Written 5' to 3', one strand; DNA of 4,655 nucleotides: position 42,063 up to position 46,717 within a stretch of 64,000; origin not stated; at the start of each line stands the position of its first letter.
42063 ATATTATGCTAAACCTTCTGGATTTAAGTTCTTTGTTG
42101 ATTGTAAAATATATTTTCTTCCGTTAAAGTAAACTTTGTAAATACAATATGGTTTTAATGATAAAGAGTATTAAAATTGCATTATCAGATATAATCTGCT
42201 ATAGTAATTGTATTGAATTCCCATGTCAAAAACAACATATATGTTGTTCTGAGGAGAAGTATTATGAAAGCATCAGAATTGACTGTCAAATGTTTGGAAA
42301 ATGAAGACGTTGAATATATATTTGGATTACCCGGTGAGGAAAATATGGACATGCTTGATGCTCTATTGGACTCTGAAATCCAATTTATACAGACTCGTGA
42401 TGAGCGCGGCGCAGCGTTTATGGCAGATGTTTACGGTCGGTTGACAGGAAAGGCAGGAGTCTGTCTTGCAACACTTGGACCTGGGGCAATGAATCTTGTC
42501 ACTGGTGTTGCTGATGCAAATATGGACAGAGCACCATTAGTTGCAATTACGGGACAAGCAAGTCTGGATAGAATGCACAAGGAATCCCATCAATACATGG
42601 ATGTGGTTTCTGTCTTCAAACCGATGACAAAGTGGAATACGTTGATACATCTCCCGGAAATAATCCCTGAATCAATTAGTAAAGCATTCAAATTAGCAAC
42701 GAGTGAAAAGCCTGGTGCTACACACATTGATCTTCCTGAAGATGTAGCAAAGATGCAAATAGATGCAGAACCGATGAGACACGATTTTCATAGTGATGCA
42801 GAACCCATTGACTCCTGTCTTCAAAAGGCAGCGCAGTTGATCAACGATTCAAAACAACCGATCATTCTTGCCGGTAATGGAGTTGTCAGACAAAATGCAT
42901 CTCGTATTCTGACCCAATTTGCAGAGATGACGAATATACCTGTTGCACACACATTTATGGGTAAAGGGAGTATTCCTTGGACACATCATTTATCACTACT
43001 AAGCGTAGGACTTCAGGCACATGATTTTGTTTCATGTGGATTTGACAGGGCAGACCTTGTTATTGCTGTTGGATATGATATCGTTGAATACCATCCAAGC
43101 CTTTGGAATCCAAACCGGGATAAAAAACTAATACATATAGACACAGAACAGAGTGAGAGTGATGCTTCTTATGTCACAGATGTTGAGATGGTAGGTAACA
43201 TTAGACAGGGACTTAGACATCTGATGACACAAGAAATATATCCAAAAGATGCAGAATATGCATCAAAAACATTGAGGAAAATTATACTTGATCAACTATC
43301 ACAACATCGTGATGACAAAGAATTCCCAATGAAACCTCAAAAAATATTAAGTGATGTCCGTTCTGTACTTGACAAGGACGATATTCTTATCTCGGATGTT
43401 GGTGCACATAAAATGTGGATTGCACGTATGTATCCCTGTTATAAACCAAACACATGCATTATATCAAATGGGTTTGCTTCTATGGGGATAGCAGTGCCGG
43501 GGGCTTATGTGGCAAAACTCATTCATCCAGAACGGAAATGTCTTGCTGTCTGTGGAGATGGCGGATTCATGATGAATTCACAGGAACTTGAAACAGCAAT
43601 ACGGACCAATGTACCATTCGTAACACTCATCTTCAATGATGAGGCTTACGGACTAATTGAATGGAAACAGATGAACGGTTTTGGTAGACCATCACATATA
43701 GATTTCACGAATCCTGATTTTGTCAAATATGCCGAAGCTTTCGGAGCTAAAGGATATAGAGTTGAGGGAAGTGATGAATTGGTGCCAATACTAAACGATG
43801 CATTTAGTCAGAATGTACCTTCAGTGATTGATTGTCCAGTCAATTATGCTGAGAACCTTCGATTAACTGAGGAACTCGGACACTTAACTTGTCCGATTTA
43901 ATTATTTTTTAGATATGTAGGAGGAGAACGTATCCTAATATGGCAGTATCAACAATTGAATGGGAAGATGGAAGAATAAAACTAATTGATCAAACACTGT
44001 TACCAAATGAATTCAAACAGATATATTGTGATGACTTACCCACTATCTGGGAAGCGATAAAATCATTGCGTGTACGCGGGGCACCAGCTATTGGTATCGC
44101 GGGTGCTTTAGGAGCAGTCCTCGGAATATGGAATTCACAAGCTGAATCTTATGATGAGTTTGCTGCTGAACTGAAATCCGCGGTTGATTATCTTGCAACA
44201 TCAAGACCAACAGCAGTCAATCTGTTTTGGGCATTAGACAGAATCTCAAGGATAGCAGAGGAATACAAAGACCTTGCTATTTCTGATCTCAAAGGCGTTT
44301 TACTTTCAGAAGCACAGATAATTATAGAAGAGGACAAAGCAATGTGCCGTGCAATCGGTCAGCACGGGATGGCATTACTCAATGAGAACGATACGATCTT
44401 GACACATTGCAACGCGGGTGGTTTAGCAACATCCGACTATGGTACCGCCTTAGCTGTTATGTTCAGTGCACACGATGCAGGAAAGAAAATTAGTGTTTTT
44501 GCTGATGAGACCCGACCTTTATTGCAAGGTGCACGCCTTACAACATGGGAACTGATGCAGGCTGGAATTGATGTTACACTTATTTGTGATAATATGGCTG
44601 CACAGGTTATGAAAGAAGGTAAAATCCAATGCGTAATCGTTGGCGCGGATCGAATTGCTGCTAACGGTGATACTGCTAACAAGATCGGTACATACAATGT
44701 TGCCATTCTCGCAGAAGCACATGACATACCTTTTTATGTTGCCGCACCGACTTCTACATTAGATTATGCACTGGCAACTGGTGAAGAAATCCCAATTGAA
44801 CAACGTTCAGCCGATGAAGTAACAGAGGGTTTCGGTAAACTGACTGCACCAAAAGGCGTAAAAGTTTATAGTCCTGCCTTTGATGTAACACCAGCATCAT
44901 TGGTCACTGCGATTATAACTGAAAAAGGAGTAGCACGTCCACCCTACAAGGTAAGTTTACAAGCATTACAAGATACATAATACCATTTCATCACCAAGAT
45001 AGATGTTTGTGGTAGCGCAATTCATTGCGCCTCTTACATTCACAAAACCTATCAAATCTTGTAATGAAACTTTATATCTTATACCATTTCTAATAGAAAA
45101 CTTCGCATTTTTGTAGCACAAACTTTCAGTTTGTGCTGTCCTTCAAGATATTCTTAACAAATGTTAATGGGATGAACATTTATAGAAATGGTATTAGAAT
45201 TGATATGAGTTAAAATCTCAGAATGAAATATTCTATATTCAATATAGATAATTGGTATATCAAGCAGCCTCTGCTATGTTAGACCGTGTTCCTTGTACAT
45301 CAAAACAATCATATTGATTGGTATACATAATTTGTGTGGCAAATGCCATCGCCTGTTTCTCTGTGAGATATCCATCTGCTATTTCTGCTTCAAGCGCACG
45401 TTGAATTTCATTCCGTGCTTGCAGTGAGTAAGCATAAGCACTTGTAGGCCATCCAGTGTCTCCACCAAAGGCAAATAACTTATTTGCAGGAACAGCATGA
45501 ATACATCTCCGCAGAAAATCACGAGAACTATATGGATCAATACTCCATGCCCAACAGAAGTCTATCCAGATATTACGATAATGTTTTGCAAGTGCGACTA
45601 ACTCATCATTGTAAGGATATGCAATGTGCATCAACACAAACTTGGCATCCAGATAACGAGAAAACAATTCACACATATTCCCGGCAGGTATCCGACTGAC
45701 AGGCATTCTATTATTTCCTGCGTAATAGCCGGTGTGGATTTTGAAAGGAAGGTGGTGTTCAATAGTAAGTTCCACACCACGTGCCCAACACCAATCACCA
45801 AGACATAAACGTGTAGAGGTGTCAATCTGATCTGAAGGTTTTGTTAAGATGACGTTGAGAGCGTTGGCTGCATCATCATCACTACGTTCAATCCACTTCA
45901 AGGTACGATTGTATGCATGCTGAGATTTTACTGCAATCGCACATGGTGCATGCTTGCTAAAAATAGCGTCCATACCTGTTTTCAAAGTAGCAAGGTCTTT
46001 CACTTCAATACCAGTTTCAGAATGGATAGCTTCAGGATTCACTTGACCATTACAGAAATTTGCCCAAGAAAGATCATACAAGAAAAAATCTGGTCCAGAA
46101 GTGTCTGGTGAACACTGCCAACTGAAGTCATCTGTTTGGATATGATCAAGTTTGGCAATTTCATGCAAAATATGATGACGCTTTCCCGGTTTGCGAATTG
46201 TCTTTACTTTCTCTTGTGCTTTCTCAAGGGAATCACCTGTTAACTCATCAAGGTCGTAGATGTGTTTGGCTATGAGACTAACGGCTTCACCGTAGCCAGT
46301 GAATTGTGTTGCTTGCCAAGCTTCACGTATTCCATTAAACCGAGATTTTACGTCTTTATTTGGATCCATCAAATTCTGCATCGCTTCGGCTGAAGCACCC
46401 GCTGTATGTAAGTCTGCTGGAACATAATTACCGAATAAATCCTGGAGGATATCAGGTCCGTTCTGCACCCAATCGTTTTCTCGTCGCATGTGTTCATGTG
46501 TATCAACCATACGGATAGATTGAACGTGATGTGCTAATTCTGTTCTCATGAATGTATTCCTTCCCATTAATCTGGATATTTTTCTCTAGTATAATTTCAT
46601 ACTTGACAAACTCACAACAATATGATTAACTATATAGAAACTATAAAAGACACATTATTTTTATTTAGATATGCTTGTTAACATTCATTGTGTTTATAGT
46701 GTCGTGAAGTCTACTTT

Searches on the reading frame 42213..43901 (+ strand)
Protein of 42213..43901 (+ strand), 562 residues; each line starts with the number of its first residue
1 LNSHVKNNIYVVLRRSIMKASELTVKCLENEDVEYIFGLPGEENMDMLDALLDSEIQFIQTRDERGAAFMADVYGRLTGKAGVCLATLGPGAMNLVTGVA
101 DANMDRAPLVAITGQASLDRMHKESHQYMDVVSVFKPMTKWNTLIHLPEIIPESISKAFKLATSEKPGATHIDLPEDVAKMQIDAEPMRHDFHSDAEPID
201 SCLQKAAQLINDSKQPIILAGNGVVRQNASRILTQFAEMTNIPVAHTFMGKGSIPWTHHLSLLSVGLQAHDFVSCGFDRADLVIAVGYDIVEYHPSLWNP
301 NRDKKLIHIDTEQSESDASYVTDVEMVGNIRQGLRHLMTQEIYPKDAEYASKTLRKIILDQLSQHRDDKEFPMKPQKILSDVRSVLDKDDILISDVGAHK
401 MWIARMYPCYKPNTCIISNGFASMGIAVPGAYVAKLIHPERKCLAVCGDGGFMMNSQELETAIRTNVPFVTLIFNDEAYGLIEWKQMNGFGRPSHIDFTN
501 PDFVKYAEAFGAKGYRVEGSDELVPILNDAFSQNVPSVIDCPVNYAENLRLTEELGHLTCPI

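Call 19: search_protein_families(library=pfam, proteins=[window:42213-43901:+], max_evalue=0.01)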
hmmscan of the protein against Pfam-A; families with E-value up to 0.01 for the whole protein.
window:42213-43901:+ (562 aa): 3 families
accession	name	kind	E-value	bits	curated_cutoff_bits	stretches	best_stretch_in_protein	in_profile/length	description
PF02775.26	TPP_enzyme_C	-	1.1e-44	152.3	21.9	1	395-541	1-151/151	Thiamine pyrophosphate enzyme, C-terminal TPP binding domain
PF02776.23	TPP_enzyme_N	-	3.8e-37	127.1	26.8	1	18-132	1-117/119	Thiamine pyrophosphate enzyme, N-terminal TPP binding domain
PF00205.28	TPP_enzyme_M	-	8.4e-35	119.9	30.4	1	203-337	1-137/137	Thiamine pyrophosphate enzyme, central domain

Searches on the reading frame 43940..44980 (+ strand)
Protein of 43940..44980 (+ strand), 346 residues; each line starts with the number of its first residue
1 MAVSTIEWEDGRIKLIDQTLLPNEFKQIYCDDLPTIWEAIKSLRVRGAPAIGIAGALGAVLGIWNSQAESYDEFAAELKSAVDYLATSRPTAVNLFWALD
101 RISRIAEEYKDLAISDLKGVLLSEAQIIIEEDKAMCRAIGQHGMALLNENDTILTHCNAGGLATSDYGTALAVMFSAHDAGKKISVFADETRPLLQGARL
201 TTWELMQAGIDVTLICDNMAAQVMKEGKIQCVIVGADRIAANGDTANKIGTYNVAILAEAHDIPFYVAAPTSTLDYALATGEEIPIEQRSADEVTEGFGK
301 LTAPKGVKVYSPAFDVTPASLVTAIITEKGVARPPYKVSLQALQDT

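Call 19: search_protein_families(library=pfam, proteins=[window:43940-44980:+], max_evalue=0.01)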
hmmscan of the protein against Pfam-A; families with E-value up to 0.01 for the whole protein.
window:43940-44980:+ (346 aa): 1 family
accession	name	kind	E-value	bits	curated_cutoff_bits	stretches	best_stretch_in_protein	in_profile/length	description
PF01008.23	IF-2B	-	2e-92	309.8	22.4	1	45-334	2-280/280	Initiation factor 2 subunit family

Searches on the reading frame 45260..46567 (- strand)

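Call 19: search_protein_families(library=pfam, proteins=[window:45260-46567:-], max_evalue=0.01)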
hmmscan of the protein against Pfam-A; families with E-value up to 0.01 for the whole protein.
window:45260-46567:- (435 aa): 1 family
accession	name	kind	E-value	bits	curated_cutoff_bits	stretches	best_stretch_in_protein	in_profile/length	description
PF04909.20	Amidohydro_2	-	5.9e-13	49.7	26.4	1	262-393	128-267/289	Amidohydrolase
